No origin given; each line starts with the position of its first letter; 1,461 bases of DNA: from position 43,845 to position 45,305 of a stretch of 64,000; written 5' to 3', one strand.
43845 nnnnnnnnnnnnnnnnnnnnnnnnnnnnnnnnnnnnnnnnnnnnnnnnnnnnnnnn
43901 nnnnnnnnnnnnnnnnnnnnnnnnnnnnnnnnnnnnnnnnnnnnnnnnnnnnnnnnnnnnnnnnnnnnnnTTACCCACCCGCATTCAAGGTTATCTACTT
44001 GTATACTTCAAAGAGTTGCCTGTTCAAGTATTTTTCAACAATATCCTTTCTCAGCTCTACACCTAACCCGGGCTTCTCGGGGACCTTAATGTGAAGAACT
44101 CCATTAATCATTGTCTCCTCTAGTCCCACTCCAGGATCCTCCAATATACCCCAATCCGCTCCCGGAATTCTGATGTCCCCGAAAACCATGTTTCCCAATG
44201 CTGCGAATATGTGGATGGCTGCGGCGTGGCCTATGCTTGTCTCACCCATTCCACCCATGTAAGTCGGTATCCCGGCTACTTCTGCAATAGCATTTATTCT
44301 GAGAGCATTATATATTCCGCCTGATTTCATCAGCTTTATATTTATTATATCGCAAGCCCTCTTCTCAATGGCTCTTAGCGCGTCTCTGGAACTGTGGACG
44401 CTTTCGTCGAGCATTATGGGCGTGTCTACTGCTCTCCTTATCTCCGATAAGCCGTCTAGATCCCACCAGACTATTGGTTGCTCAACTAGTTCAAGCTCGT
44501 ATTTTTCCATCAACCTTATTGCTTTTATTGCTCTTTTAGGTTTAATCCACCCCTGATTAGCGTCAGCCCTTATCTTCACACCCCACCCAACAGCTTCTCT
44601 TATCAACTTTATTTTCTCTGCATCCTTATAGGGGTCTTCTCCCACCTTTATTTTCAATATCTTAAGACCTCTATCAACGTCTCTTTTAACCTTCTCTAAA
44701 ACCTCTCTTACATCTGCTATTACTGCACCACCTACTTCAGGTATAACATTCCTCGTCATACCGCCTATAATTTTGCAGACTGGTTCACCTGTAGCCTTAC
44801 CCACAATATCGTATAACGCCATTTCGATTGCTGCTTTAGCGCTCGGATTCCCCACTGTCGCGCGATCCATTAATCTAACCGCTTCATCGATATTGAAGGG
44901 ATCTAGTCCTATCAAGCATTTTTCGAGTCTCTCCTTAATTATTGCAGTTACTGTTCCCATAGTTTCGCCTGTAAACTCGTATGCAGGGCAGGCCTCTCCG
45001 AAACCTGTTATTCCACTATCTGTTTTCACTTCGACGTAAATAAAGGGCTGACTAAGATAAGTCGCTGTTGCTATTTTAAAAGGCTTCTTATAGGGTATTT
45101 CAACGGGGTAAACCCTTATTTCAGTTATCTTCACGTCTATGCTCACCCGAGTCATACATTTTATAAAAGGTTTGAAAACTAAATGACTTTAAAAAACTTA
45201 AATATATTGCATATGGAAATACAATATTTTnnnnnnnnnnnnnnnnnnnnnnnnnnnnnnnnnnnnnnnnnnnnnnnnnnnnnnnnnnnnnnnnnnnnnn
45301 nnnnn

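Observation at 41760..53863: D-amino-acid / peptide catabolic cluster in a thermophilic archaeon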

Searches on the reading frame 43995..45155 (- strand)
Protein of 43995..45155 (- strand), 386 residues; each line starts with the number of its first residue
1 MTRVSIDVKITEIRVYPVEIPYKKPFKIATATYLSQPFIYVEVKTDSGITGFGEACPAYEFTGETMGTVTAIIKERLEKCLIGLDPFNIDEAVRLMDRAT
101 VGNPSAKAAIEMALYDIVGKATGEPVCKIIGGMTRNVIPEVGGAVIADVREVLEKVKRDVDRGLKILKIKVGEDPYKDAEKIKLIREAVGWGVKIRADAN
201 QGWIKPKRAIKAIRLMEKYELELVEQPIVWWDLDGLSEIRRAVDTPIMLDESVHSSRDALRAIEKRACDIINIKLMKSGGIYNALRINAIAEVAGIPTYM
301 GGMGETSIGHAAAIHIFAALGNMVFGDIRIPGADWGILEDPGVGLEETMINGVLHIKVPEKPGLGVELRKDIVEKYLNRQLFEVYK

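Call 3: search_protein_families(library=pfam, proteins=[window:43995-45155:-])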
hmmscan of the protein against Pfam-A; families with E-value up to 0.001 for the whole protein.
window:43995-45155:- (386 aa): 3 families
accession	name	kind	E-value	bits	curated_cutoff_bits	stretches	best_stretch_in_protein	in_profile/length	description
PF13378.12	MR_MLE_C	-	2e-53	181.8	29.4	1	152-371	2-218/219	Enolase C-terminal domain-like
PF02746.21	MR_MLE_N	-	6.9e-26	91.2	22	1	11-131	2-117/117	Mandelate racemase / muconate lactonizing enzyme, N-terminal domain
PF07476.17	MAAL_C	-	6.7e-06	25.9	27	1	240-323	135-219/249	Methylaspartate ammonia-lyase C-terminus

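Call 5: search_protein_families(library=ncbifam, proteins=[window:43995-45155:-], max_evalue=0.00001)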
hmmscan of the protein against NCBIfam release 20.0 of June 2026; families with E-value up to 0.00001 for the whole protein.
window:43995-45155:- (386 aa): 17 families
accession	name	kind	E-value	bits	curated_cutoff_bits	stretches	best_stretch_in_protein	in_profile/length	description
TIGR02534.1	mucon_cyclo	subfamily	1.1e-64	218.8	334.95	1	13-376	4-365/368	muconate/chloromuconate family cycloisomerase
NF041118.1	A_G_epim_Thtga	equivalog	3.7e-63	213.7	500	1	9-328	2-317/341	L-Ala-D/L-Glu epimerase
TIGR01928.1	menC_lowGC_arch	equivalog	4.2e-47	160.8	200.65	1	16-328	1-308/325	o-succinylbenzoate synthase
NF043002.1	HProlDhtase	equivalog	1.7e-42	145.6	500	1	8-317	1-308/366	cis-3-hydroxy-L-proline dehydratase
NF042940.1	racemase_DgcA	equivalog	1.9e-36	125.9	400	1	14-316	2-284/323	N-acetyl-D-Glu racemase DgcA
NF047820.1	TalGalacDh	equivalog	6.4e-35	120.8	500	1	36-296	36-299/371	L-talarate/galactarate dehydratase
NF010624.0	PRK14017.1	equivalog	1.4e-34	119.8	311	1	33-376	9-360/382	galactonate dehydratase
NF040790.2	glucon_galact_dh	equivalog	3.4e-34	118.3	750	1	30-376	18-369/390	bifunctional D-gluconate/D-galactonate dehydratase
NF040866.1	AraD_Arch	equivalog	1.2e-33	116.6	650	1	39-376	35-369/372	arabinonate dehydratase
NF043051.1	ManoateDhtManD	equivalog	3.8e-33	114.9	550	2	35-172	14-151/403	D-mannonate dehydratase ManD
NF011654.0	PRK15072.1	subfamily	2.4e-30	105.7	430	2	35-172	14-151/404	D-galactonate dehydratase family protein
NF002782.0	PRK02901.1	equivalog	7.6e-25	87.6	288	1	148-323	92-261/328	o-succinylbenzoate synthase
NF011708.0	PRK15129.1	equivalog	1e-24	87.2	343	1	12-318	3-291/321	L-Ala-D/L-Glu epimerase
TIGR01927.1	menC_gam_Gplu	equivalog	9e-20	71.2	130.55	1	16-317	1-279/307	o-succinylbenzoate synthase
NF002739.0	PRK02714.1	equivalog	6e-16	58.8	259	1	16-320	8-290/320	o-succinylbenzoate synthase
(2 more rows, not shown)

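Call 7: search_solved_structures(query=window:43995-45155:-, max_evalue=1e-20, show_alignments=3)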
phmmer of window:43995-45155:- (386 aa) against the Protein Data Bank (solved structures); distinct sequences matched with E-value up to 1e-20: 72 (the best 60 are shown).
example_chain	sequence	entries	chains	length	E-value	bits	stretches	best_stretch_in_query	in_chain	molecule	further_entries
3jva_A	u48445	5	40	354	9.7e-70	238.7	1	9-339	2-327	Dipeptide Epimerase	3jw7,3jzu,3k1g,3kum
2p88_A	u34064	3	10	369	1.6e-69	238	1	9-375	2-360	Mandelate racemase/muconate lactonizing enzyme family protein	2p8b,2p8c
1jpm_A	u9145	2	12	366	4.9e-63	216.7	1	9-366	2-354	L-Ala-D/L-Glu Epimerase | similar to chloromuconate cycloisomerase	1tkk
3q45_A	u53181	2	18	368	1.7e-54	188.5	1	10-373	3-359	Mandelate racemase/muconate lactonizing enzyme family; possible chloromuconate cycloisomer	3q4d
1nu5_A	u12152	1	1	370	2.8e-50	174.7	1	9-376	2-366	Chloromuconate cycloisomerase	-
3my9_A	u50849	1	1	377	4.7e-50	174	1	6-369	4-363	Muconate cycloisomerase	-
2qde_A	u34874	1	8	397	1.4e-48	169.1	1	7-376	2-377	Mandelate racemase/muconate lactonizing enzyme family protein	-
3r0k_A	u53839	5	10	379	2.9e-47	164.7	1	9-327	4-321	Enzyme of enolase superfamily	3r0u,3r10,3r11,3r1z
2zad_A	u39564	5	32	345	1.8e-44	155.6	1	13-328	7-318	Muconate cycloisomerase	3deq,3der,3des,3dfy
3ct2_A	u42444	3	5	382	1.1e-43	152.9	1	11-371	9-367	Muconate cycloisomerase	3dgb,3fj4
2muc_A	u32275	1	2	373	3.4e-43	151.4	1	12-374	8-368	PROTEIN (MUCONATE CYCLOISOMERASE)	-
1muc_A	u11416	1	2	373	5.7e-43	150.6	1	12-373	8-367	MUCONATE LACTONIZING ENZYME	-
3muc_A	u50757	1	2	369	8.2e-43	150.1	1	13-369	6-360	PROTEIN (MUCONATE CYCLOISOMERASE)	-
1bkh_A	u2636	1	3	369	9.5e-43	149.9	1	13-369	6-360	MUCONATE LACTONIZING ENZYME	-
3rit_A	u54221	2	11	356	5.8e-42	147.3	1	9-366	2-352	Dipeptide epimerase | Putative chloromuconate cycloisomerase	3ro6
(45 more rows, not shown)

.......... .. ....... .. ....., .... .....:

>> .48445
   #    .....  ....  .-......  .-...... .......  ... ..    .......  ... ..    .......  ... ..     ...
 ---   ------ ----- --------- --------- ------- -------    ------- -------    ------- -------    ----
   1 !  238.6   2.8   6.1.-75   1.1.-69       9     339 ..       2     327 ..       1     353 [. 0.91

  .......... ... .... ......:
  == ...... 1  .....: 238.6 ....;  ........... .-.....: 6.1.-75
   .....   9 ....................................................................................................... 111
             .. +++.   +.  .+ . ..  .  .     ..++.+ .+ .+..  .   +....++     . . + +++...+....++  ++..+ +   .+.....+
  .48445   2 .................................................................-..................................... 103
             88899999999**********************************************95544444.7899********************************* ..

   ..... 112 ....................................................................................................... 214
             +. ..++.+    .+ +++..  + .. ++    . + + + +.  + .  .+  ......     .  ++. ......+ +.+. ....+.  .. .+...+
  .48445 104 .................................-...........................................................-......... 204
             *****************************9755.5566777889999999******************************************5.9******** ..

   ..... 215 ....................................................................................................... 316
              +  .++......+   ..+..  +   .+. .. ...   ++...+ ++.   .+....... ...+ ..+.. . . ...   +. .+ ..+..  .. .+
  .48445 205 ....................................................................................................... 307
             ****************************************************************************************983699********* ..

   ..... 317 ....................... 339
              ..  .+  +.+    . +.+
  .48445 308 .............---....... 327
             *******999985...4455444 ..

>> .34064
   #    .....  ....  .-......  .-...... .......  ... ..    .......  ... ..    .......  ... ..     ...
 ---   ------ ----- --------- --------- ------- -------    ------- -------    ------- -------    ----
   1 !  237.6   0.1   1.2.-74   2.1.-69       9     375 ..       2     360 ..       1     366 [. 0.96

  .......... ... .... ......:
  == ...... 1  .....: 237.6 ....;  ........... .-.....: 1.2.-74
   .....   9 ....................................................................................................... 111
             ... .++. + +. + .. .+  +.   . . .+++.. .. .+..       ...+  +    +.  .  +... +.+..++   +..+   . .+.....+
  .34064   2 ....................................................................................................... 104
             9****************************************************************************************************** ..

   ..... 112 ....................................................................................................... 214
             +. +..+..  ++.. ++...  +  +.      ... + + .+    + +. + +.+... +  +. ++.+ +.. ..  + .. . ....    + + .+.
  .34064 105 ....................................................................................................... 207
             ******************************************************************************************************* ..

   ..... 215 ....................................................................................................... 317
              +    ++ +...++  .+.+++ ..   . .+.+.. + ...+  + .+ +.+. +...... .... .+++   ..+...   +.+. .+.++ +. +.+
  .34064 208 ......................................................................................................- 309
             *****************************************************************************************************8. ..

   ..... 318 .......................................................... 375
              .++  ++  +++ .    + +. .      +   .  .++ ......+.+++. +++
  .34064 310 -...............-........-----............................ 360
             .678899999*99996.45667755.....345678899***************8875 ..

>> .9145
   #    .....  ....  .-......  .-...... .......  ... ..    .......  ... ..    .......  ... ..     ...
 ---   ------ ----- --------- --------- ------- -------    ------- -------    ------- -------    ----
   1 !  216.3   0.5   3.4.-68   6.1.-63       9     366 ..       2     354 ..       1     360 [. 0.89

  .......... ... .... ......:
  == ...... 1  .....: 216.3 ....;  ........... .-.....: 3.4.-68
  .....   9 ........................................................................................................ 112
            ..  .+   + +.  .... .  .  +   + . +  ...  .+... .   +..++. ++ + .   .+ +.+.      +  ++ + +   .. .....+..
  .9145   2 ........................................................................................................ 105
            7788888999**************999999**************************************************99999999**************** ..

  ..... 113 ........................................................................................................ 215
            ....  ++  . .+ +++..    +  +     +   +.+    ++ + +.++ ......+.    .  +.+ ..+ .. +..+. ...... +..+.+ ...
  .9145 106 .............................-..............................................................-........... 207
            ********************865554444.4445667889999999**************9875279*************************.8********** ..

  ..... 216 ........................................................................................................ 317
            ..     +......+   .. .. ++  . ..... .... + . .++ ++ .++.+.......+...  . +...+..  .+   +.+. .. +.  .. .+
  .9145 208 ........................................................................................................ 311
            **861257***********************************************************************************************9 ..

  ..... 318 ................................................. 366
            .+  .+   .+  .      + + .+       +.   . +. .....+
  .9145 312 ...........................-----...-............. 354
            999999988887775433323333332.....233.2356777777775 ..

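Call 9: find_encoding_contigs(protein=window:43995-45155:-, flank=10000, max_places=6)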
Protein window:43995-45155:- (386 aa): 2 contigs read that carry it; 2 places shown.
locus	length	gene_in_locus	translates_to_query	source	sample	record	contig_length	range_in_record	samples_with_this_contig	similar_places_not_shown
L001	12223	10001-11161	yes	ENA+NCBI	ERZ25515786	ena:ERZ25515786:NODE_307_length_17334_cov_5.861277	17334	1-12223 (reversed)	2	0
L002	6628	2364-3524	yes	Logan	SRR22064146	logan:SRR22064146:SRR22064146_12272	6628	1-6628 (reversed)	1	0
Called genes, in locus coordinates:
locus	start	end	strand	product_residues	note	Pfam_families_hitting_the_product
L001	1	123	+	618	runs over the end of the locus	PF16317:Glyco_hydro_99 (weak)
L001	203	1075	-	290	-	PF12706:Lactamase_B_2, PF00753:Lactamase_B (faint)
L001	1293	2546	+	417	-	PF01979:Amidohydro_1, PF07969:Amidohydro_3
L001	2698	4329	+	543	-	PF00496:SBP_bac_5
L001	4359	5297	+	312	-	PF19300:BPD_transp_1_N, PF00528:BPD_transp_1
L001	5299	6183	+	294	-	PF12911:OppC_N (weak), PF00528:BPD_transp_1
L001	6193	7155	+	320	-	PF00005:ABC_tran, PF13304:AAA_21 (weak), PF08352:oligo_HPY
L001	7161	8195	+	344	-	PF00005:ABC_tran, PF13304:AAA_21 (faint), PF08352:oligo_HPY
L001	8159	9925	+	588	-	PF07969:Amidohydro_3 (weak), PF01979:Amidohydro_1 (weak), PF07969:Amidohydro_3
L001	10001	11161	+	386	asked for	PF02746:MR_MLE_N, PF13378:MR_MLE_C, PF07476:MAAL_C (faint)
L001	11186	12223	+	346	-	?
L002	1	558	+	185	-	?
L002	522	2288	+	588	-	PF07969:Amidohydro_3 (weak), PF01979:Amidohydro_1 (weak), PF07969:Amidohydro_3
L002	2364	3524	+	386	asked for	PF02746:MR_MLE_N, PF13378:MR_MLE_C, PF07476:MAAL_C (faint)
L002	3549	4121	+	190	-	PF01546:Peptidase_M20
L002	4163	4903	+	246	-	PF07687:M20_dimer, PF01546:Peptidase_M20 (weak)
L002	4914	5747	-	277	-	PF04951:Peptidase_M55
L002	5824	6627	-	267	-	?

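Call 11: find_homologous_proteins(query=window:43995-45155:-, max_evalue=1e-30)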
Query window:43995-45155:- (386 aa): 2988 proteins with E <= 1e-30 among 8000 candidates; the best 120 are listed.
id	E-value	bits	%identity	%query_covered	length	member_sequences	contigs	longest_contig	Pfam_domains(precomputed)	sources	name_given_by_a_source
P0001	1.9e-251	852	100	100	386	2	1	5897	PF07476.18,PF13378.13,PF02746.22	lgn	-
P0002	2.9e-139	482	59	96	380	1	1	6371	PF07476.18,PF13378.13,PF02746.22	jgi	jgi:o-succinylbenzoate synthase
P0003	1.1e-138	481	57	97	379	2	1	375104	PF26685.1,PF07476.18,PF13378.13,PF02746.22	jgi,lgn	-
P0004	2.7e-138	479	56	98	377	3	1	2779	PF07476.18,PF13378.13,PF02746.22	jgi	jgi:o-succinylbenzoate synthase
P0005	6.3e-138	478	56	98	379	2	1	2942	PF07476.18,PF13378.13,PF02746.22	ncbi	-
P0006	1.4e-137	477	56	98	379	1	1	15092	PF07476.18,PF13378.13,PF02746.22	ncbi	-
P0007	1.4e-137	477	57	96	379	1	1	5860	PF07476.18,PF13378.13,PF02746.22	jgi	jgi:o-succinylbenzoate synthase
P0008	3.4e-137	476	57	96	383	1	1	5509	PF07476.18,PF13378.13,PF02746.22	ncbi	-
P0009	4.4e-137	475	58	96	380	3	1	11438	PF07476.18,PF13378.13,PF02746.22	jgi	-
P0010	6.9e-137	475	58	96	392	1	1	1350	PF26685.1,PF07476.18,PF13378.13,PF02746.22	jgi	-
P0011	7.7e-137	474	56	98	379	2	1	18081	PF26685.1,PF07476.18,PF13378.13,PF02746.22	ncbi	-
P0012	1.5e-136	473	55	97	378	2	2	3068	PF07476.18,PF13378.13,PF02746.22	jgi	-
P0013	2.3e-136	473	56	98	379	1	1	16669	PF26685.1,PF07476.18,PF13378.13,PF02746.22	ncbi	-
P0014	6.6e-136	471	56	96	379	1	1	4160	PF26685.1,PF07476.18,PF13378.13,PF02746.22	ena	-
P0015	7.3e-136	471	57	96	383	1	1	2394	PF26685.1,PF07476.18,PF13378.13,PF02746.22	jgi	jgi:o-succinylbenzoate synthase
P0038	4.8e-133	462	55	97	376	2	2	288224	PF07476.18,PF13378.13,PF02746.22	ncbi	-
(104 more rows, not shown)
